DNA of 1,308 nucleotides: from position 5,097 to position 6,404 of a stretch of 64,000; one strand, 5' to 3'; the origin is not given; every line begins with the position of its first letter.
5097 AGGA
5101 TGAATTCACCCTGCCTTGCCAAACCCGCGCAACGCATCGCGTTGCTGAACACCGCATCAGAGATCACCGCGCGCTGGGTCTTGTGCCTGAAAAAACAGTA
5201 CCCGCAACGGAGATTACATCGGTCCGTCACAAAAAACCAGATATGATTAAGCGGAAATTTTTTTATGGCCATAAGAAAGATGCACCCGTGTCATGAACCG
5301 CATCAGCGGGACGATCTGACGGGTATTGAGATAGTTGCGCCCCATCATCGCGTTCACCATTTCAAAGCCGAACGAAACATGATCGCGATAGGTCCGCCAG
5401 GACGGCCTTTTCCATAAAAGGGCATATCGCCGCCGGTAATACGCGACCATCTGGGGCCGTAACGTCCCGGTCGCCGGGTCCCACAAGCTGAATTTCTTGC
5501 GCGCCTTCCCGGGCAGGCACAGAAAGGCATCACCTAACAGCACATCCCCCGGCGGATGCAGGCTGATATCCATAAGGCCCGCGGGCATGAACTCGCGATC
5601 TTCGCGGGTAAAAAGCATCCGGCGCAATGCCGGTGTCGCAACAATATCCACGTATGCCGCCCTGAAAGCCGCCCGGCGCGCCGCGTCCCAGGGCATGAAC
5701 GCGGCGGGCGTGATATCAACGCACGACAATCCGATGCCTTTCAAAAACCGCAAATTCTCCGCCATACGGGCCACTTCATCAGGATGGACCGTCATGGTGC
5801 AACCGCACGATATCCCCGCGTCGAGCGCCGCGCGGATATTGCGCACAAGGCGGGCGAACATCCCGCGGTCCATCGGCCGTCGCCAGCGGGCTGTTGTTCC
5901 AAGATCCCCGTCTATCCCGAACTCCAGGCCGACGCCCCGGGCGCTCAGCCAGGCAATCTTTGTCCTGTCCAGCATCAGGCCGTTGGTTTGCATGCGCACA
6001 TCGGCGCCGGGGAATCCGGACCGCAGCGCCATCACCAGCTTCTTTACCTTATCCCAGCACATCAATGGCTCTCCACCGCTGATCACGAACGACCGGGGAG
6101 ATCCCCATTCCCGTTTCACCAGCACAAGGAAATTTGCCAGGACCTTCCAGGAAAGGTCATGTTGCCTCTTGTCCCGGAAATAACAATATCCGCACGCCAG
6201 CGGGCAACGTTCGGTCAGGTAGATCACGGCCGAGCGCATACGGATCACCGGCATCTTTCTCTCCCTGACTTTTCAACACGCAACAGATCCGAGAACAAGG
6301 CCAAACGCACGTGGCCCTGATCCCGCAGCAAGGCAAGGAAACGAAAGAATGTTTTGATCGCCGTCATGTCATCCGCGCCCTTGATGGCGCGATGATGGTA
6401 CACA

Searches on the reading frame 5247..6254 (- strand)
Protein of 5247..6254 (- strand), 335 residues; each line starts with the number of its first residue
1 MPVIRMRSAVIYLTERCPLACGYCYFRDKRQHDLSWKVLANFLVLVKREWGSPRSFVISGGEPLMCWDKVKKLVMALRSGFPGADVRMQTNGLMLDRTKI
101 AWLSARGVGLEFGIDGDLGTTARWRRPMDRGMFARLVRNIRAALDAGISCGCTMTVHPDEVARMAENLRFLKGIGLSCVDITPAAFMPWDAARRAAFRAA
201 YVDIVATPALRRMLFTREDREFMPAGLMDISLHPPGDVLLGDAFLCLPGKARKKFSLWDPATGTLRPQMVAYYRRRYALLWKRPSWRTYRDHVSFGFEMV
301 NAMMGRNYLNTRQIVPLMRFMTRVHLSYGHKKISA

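Call 6: search_protein_families(library=pfam, proteins=[window:5247-6254:-], max_evalue=0.1)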
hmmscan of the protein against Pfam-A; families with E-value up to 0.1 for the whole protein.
window:5247-6254:- (335 aa): 2 families
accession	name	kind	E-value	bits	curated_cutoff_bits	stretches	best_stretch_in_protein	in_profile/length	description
PF04055.27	Radical_SAM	-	2.2e-18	67.5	29.5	1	11-166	1-160/166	Radical SAM superfamily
PF13353.11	Fer4_12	-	7.6e-05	23.5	22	1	13-97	11-96/137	4Fe-4S single cluster domain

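Call 7: search_protein_families(library=ncbifam, proteins=[window:5247-6254:-], max_evalue=0.1)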
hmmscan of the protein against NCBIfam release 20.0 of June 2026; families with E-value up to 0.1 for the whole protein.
window:5247-6254:- (335 aa): 68 families (the best 25 are shown)
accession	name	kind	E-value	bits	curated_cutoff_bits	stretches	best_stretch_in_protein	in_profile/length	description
NF047865.1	rSAM_PapB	equivalog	4.9e-16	58.9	340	1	8-206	4-210/330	PapB family radical SAM/SPASM ranthipeptide maturase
NF041298.1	rSAM_mat_DynA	equivalog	1.3e-14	54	450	1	9-173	3-176/356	dynobactin maturation radical SAM/SPASM protein DynA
NF041707.1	rSAM_YhhB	equivalog_domain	3.3e-13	49.3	445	1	8-157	3-170/369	cyclophane-forming radical SAM/SPASM peptide maturase YhhB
TIGR04269.1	SAM_SPASM_FxsB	subfamily_domain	2e-12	46.9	370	1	7-140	2-151/363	FxsB family cyclophane-forming radical SAM/SPASM peptide maturase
NF041718.1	rSAM_phane_AMC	equivalog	4.9e-12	45.5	425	1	8-180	7-184/362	cyclophane-forming radical SAM peptide maturase AmcB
TIGR03977.1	rSAM_pair_HxsC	equivalog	4.9e-11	42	267.9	1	7-101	25-117/292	His-Xaa-Ser system radical SAM maturase HxsC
TIGR04163.1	rSAM_cobopep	equivalog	8.3e-11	41.3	375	1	7-173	64-237/428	peptide-modifying radical SAM enzyme CbpB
TIGR04251.1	SCM_rSAM_ScmF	equivalog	3.4e-10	39.8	400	1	8-180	5-178/353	SynChlorMet cassette radical SAM/SPASM protein ScmF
TIGR04280.1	geopep_mat_rSAM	hypoth_equivalog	7.2e-10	38.4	400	1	6-189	83-275/428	geopeptide radical SAM maturase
TIGR03978.1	rSAM_paired_1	equivalog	2.2e-09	36.6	370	1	10-163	86-249/466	His-Xaa-Ser system radical SAM maturase HxsB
TIGR03942.1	sulfatase_rSAM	equivalog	6.7e-09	35.3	349.45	1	15-183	9-188/363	anaerobic sulfatase maturase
NF038283.1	viperin_w_prok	equivalog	1.3e-08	34.4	180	1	12-101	7-101/281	viperin family antiviral radical SAM protein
NF045646.2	rSAM_Se_TrsS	equivalog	1.9e-08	33.3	490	1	8-99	87-177/441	radical SAM (seleno)protein TrsS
TIGR02668.1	moaA_archaeal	equivalog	2e-08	33.6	325.25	1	9-183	12-188/303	GTP 3',8-cyclase MoaA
TIGR04051.1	rSAM_NirJ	equivalog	3.9e-08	32.7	515.45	1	12-171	7-163/354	heme d1 biosynthesis radical SAM protein NirJ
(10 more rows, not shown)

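Call 90: search_protein_families(library=padloc, proteins=[window:5247-6254:-], max_evalue=0.001)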
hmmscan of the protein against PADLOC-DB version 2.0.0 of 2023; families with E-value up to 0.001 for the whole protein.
window:5247-6254:- (335 aa): 2 families
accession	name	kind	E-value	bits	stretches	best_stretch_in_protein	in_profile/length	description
PDLC02903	pVip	-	1.2e-10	39.3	1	11-114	4-100/257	Viperins not associated with kinases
PDLC02904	pVip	-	1.5e-06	25.9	1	12-100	8-93/262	Viperins associated with kinases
